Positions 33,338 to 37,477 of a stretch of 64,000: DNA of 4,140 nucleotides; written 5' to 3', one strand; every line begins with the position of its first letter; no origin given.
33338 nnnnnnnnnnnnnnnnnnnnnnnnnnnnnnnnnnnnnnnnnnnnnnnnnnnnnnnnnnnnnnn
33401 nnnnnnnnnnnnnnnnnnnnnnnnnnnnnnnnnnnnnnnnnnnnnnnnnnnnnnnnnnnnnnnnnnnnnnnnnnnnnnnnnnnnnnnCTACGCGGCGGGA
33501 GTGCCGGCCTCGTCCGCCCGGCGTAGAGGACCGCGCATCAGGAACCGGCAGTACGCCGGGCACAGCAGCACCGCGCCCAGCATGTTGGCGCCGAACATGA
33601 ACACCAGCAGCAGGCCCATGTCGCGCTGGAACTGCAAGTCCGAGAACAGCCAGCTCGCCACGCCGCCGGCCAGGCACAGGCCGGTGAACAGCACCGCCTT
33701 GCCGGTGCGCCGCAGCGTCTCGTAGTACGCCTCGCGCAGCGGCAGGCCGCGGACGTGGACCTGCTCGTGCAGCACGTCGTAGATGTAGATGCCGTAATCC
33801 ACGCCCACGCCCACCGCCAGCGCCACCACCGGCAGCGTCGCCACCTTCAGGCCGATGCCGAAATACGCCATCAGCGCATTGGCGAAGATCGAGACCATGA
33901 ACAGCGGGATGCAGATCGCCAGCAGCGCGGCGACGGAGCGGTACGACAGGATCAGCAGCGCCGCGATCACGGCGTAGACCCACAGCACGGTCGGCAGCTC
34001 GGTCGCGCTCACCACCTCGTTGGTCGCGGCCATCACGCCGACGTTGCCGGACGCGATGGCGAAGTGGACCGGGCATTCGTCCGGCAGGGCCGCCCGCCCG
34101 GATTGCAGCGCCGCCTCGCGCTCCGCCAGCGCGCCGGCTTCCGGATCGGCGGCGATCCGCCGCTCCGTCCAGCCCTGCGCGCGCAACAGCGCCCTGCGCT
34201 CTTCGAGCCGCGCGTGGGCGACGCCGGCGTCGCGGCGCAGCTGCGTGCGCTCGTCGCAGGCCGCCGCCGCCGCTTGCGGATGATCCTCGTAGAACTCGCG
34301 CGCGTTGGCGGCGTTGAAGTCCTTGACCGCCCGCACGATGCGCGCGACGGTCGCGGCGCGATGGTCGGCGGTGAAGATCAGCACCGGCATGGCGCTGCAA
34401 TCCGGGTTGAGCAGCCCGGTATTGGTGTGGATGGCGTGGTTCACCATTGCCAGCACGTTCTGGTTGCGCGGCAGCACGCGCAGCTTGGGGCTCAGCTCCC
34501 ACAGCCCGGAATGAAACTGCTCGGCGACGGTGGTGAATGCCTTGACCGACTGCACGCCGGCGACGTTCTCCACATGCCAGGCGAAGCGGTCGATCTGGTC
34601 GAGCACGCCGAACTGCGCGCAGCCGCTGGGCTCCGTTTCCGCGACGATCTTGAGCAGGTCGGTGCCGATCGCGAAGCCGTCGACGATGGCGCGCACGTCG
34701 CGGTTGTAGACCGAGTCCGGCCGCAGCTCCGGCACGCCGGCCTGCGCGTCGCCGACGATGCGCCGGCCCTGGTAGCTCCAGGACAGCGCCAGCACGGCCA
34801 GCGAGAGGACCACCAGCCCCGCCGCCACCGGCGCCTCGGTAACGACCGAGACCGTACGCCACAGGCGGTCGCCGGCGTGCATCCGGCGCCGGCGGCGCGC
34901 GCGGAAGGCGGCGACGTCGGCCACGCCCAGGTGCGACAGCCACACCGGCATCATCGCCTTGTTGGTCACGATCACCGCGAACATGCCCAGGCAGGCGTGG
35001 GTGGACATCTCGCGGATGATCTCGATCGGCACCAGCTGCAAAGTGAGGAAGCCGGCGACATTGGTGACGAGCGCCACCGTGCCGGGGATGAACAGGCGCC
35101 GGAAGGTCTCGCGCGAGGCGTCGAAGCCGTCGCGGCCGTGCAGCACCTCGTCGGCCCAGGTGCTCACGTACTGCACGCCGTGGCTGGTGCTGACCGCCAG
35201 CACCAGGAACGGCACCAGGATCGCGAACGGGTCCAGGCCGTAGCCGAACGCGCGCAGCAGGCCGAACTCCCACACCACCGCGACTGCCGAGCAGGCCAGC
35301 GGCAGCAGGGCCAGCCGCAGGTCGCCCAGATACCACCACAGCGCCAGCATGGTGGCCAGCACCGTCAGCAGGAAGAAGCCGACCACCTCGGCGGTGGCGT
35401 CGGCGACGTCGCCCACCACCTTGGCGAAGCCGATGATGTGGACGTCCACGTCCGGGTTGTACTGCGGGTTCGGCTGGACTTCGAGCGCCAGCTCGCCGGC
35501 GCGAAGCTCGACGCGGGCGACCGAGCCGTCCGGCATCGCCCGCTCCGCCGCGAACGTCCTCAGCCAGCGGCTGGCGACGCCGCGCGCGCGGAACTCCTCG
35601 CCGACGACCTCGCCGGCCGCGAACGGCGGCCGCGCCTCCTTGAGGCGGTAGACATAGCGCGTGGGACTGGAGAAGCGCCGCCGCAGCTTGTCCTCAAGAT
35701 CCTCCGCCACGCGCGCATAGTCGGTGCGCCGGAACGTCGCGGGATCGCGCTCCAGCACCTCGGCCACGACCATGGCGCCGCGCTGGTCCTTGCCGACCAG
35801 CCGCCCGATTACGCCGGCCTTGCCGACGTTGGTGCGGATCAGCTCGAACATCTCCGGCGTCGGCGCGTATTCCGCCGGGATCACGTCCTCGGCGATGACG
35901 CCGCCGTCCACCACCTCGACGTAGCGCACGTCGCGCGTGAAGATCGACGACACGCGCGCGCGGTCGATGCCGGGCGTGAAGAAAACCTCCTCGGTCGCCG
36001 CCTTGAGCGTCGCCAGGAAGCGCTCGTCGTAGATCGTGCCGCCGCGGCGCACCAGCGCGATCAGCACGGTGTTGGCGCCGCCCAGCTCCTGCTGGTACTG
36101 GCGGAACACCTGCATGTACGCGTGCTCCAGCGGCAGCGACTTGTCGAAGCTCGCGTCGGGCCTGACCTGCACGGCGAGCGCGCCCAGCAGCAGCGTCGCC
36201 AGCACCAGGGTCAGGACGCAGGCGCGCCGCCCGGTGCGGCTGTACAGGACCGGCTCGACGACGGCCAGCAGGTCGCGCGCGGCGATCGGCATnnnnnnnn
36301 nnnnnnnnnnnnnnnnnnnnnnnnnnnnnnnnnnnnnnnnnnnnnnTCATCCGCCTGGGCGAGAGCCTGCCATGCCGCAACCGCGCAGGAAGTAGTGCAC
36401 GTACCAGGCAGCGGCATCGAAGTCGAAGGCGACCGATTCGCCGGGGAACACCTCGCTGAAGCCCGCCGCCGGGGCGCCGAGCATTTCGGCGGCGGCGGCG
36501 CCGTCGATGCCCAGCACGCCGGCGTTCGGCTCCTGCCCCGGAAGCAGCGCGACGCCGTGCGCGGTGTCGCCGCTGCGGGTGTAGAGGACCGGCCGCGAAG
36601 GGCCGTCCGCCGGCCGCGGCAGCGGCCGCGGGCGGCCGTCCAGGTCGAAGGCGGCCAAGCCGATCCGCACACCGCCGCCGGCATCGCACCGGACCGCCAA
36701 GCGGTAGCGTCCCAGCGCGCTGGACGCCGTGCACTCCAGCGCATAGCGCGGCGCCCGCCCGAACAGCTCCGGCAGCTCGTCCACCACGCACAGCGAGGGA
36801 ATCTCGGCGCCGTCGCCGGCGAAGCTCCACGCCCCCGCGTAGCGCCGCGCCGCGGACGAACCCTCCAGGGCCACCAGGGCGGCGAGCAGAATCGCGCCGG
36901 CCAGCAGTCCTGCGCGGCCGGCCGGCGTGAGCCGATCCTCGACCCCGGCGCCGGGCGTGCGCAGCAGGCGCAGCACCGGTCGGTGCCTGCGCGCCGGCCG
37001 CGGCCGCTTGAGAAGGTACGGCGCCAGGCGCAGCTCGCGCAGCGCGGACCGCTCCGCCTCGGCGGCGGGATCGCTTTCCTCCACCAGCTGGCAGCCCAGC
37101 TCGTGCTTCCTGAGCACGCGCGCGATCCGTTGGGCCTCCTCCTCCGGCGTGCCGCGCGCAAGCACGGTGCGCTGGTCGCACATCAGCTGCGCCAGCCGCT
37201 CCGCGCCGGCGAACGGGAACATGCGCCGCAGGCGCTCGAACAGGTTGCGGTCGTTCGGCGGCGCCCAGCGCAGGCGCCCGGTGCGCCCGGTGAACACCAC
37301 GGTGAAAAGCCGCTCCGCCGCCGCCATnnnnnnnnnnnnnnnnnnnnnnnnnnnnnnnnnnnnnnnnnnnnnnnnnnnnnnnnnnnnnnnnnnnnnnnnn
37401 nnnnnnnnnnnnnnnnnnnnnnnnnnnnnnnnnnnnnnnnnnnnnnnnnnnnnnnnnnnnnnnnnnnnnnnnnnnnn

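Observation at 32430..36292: GH5 lipoprotein paired with an enlarged RND paralogue directly downstream of hsaA/kstD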

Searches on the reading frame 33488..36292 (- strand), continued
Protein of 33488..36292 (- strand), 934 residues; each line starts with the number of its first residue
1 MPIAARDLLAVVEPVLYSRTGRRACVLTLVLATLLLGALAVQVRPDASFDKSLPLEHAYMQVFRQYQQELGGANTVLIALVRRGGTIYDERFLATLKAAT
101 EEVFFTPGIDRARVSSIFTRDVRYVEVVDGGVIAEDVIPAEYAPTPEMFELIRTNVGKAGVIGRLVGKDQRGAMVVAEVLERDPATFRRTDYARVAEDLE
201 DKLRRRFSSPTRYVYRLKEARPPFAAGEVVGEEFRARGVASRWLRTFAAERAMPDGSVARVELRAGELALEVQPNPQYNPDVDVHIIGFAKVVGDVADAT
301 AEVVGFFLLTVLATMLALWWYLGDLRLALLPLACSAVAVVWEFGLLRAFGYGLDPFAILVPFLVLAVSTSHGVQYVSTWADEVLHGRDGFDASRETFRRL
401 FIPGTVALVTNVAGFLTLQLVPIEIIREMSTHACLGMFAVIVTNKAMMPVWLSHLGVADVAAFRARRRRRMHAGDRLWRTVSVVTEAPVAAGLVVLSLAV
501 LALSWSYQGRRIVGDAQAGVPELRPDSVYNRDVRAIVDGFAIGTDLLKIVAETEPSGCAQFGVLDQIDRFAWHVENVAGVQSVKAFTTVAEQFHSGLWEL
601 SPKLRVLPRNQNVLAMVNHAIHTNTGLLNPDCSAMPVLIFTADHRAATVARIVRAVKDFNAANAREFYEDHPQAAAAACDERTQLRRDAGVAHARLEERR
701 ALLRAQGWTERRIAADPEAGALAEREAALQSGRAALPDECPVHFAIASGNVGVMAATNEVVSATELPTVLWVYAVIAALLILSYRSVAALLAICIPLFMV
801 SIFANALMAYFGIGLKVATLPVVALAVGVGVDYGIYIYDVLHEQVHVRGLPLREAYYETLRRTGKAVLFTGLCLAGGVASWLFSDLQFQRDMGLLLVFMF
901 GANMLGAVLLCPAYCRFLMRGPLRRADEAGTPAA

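Call 57: fold_search(model_id=the predicted structure, library=pdb)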
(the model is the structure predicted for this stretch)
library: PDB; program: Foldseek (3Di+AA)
matches with E <= 10: 446; with E <= 0.001: 312
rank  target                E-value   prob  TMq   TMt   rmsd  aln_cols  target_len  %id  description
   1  9dp6_A                1.2e-20  1.00  0.59  0.73   8.0       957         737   14  Mycolicibacterium smegmatis MmpL5-AcpM structure (released 2024-10-23)
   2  8zkp_A                2.5e-20  1.00  0.60  0.71   8.2       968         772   12  Cryo-EM structure of the efflux transporter MmpL5/MmpS5 from Mycobacterium tuberculosis, C3 symmetry (released 2025-05-21)
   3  9gi0_B                3.9e-20  1.00  0.59  0.75   8.2       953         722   12  Truncated MmpL4 in detergent (released 2025-02-19)
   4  9mw0_D                1.9e-19  1.00  0.60  0.70   9.2       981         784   14  Bipartite complex of MmpL5-AcpM from Mycolicibacterium smegmatis (released 2025-07-30)
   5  9mvz_D                3.2e-19  1.00  0.55  0.55  34.5      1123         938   13  Tripartite complex of MmpL5-S5-AcpM from Mycolicibacterium smegmatis (released 2025-07-30)
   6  9syj_C                5.9e-19  1.00  0.60  0.76   8.1       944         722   12  Asymmetric hexameric MmpS4-MmpL4 complex from Mycobacterium tuberculosis with "short" coiled-coil domain (released 2026-01-28)
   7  9mx0_A                8.2e-19  1.00  0.57  0.71   7.5       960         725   14  Cluster of bipartite complex of MmpL5-AcpM from Mycolicibacterium smegmatis (released 2025-07-30)
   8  9rfu_D                8.6e-19  1.00  0.59  0.74   7.3       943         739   12  M.tuberculosis MmpS5L5-acpM complex (released 2025-08-13)
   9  9u4t_A                1.1e-18  1.00  0.59  0.73   8.1       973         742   13  Cryo-EM map of MSMEG_3496 in complex with AcpM, size exclusion chromatography peak1 (released 2025-12-10)
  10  9b43                  1.1e-18  1.00  0.60  0.75   6.9       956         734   14  Mycolicibacterium smegmatis MmpL4 structure (released 2024-10-02)
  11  9b46                  1.3e-18  1.00  0.61  0.77   7.5       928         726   13  Mycolicibacterium smegmatis MmpL5 structure (released 2024-10-02)
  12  9u51_A                2.1e-18  1.00  0.59  0.74   6.8       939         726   12  Cryo-EM structure of Mycobacterium tuberculosis MmpL5 in complex with AcpM (released 2025-12-10)
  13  9syj_B                2.2e-18  1.00  0.60  0.69  10.8      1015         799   12  Asymmetric hexameric MmpS4-MmpL4 complex from Mycobacterium tuberculosis with "short" coiled-coil domain (released 2026-01-28)
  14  9syj_A                7.5e-18  1.00  0.60  0.70   8.1      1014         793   11  Asymmetric hexameric MmpS4-MmpL4 complex from Mycobacterium tuberculosis with "short" coiled-coil domain (released 2026-01-28)
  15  9s2u_D                8.5e-18  1.00  0.60  0.74   7.5       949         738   12  1:1 complex of M.tuberculosis MmpL5 and M.smegmatis AcpM (released 2025-10-08)
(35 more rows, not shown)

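Call 74: find_encoding_contigs(protein=P0123, flank=6000, max_places=1)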
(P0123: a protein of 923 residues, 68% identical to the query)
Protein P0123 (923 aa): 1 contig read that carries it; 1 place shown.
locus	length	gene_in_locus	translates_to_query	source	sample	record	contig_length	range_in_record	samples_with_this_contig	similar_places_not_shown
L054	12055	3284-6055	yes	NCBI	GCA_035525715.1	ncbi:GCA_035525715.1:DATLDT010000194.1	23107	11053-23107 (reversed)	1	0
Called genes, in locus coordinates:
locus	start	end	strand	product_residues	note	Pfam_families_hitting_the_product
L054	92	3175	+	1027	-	PF00873:ACR_tran, PF03176:MMPL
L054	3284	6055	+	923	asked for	PF03176:MMPL, PF00873:ACR_tran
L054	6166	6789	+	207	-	PF01625:PMSR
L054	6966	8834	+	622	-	PF02129:Peptidase_S15, PF08530:PepX_C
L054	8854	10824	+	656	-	-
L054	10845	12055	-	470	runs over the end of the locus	-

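Call 75: find_encoding_contigs(protein=P0124, flank=6000, max_places=1)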
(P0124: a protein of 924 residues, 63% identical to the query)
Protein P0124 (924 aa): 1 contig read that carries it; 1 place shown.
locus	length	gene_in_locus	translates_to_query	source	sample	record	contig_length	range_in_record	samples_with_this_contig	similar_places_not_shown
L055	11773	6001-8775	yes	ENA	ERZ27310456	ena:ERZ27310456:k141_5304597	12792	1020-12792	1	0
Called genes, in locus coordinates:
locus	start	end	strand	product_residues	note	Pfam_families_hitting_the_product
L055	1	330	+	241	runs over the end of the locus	PF00440:TetR_N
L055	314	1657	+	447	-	PF02321:OEP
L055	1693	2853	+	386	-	PF25917:BSH_RND (weak), PF25973:BSH_CzcB, PF25876:HH_MFP_RND (weak), PF25944:Beta-barrel_RND, PF25954:Beta-barrel_RND_2, PF25989:YknX_C (weak)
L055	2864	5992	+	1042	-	PF00873:ACR_tran, PF03176:MMPL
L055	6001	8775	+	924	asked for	PF03176:MMPL, PF00873:ACR_tran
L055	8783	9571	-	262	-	PF05711:TylF, PF13578:Methyltransf_24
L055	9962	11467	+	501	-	PF00150:Cellulase, PF18564:Glyco_hydro_5_C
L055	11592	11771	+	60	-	?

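Call 76: find_encoding_contigs(protein=P0127, flank=6000, max_places=1)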
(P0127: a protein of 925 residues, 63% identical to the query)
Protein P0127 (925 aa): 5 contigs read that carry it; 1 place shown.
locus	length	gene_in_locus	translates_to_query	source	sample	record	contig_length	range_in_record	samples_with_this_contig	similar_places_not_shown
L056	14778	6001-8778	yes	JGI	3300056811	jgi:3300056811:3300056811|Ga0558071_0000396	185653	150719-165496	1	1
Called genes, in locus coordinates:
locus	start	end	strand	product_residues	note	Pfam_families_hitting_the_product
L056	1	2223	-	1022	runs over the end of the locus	PF00873:ACR_tran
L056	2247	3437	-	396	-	PF25917:BSH_RND (faint), PF25973:BSH_CzcB (weak), PF25967:RND-MFP_C (faint), PF25944:Beta-barrel_RND, PF25954:Beta-barrel_RND_2, PF25989:YknX_C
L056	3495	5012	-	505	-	PF02321:OEP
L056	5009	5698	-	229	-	PF00440:TetR_N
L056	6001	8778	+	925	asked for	PF00873:ACR_tran, PF03176:MMPL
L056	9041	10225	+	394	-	PF02771:Acyl-CoA_dh_N, PF08028:Acyl-CoA_dh_2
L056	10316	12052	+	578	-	PF00890:FAD_binding_2, PF01266:DAO, PF03486:HI0933_like (weak), PF07992:Pyr_redox_2 (faint), PF12831:FAD_oxidored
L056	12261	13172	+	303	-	PF06966:DUF1295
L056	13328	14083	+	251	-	PF00106:adh_short, PF08659:KR, PF13561:adh_short_C2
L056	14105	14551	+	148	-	PF13577:SnoaL_4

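Call 77: find_encoding_contigs(protein=P0132, flank=6000, max_places=1)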
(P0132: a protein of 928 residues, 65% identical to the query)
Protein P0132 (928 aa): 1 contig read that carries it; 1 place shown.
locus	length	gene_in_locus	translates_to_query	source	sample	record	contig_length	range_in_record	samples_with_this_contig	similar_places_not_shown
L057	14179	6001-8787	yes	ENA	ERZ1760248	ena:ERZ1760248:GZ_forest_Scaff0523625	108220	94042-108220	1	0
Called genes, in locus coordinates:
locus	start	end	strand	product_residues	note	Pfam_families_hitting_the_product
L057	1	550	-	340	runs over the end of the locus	PF03601:Cons_hypoth698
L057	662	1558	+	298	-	PF00126:HTH_1, PF03466:LysR_substrate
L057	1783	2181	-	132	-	PF07007:LprI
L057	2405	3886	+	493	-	PF01384:PHO4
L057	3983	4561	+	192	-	-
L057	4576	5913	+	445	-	PF00756:Esterase, PF00326:Peptidase_S9 (weak)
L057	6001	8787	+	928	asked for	PF03176:MMPL, PF00873:ACR_tran (weak)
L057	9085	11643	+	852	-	PF07715:Plug, PF00593:TonB_dep_Rec_b-barrel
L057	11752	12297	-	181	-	PF06197:DUF998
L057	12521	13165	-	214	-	PF02798:GST_N, PF13409:GST_N_2, PF13417:GST_N_3, PF13410:GST_C_2 (weak)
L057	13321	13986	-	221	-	-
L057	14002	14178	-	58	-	?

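Call 83: search_solved_structures(query=A3, max_evalue=0.001, show_alignments=0)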
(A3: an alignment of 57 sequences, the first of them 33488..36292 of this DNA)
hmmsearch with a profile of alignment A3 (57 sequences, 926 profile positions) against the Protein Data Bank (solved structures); distinct sequences matched with E-value up to 0.001: 16.
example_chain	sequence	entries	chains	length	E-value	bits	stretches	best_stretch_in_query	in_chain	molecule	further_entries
9dp6_A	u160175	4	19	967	1.1e-06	30.4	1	770-919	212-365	MmpL5 protein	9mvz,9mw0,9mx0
9b46_A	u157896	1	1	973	1.1e-06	30.4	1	770-919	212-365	MmpL5 protein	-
5khn_B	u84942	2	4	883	4.1e-06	28.5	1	748-914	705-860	RND transporter | Putative RND superfamily efflux pump membrane protein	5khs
9gi0_B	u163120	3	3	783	5.4e-06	28.1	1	767-914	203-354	Siderophore exporter MmpL4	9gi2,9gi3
6wu0_B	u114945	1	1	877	8.7e-06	27.4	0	767-914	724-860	Hopanoid biosynthesis associated RND transporter like protein HpnN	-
9syt_A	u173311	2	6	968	9.5e-06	27.3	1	767-914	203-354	Siderophore exporter MmpL4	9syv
9syj_A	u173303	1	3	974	9.6e-06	27.3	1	767-914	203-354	Siderophore exporter MmpL4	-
9b43_A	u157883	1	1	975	3.9e-05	25.3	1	753-914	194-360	MmpL4 protein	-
9u4t_A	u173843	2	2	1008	4.1e-05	25.2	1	753-914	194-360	MmpL4 protein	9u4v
8yr0_A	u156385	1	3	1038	4.5e-05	25.1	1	766-922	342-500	Cation/multidrug efflux pump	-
5lq3_A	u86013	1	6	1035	5.4e-05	24.8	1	770-922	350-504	CmeB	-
5t0o_A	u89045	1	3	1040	5.4e-05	24.8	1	770-922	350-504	CmeB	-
9e9f_B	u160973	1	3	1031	7.8e-05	24.3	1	757-920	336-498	Efflux pump membrane transporter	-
8z1u_A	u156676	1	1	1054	8.1e-05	24.2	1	757-920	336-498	Efflux pump membrane transporter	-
7wlv_A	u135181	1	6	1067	0.00036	22.1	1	767-921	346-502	Efflux pump membrane transporter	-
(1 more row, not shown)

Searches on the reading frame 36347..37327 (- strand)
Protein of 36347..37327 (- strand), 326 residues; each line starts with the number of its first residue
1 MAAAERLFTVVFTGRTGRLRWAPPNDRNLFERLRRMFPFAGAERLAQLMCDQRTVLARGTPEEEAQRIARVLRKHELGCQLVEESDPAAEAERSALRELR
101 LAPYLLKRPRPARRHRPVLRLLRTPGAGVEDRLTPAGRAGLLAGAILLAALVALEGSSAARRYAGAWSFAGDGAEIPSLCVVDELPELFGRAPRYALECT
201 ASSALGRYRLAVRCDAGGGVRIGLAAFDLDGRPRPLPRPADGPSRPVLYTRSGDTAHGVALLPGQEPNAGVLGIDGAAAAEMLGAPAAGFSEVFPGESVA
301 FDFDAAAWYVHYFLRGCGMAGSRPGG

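Call 13: search_protein_families(library=pfam, proteins=[window:36347-37327:-], max_evalue=0.001)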
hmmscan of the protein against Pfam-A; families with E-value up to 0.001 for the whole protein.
window:36347-37327:- (326 aa): 0 families

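Call 36: search_protein_families(library=ncbifam, proteins=[window:36347-37327:-], max_evalue=0.00001)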
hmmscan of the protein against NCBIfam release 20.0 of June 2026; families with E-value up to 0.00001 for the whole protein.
window:36347-37327:- (326 aa): 0 families

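Call 53: find_homologous_proteins(query=window:36347-37327:-, max_evalue=0.001)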
Query window:36347-37327:- (326 aa): 2 proteins with E <= 0.001 among 8000 candidates.
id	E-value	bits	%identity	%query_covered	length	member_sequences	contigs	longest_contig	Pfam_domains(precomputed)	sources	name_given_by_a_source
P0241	3.0e-209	712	100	100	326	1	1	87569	-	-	-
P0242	1.3e-32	132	35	96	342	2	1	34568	-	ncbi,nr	ncbi:MAG: hypothetical protein HYV18_00150 [Gammaproteobacteria bacterium]|nr:hypothetical protein [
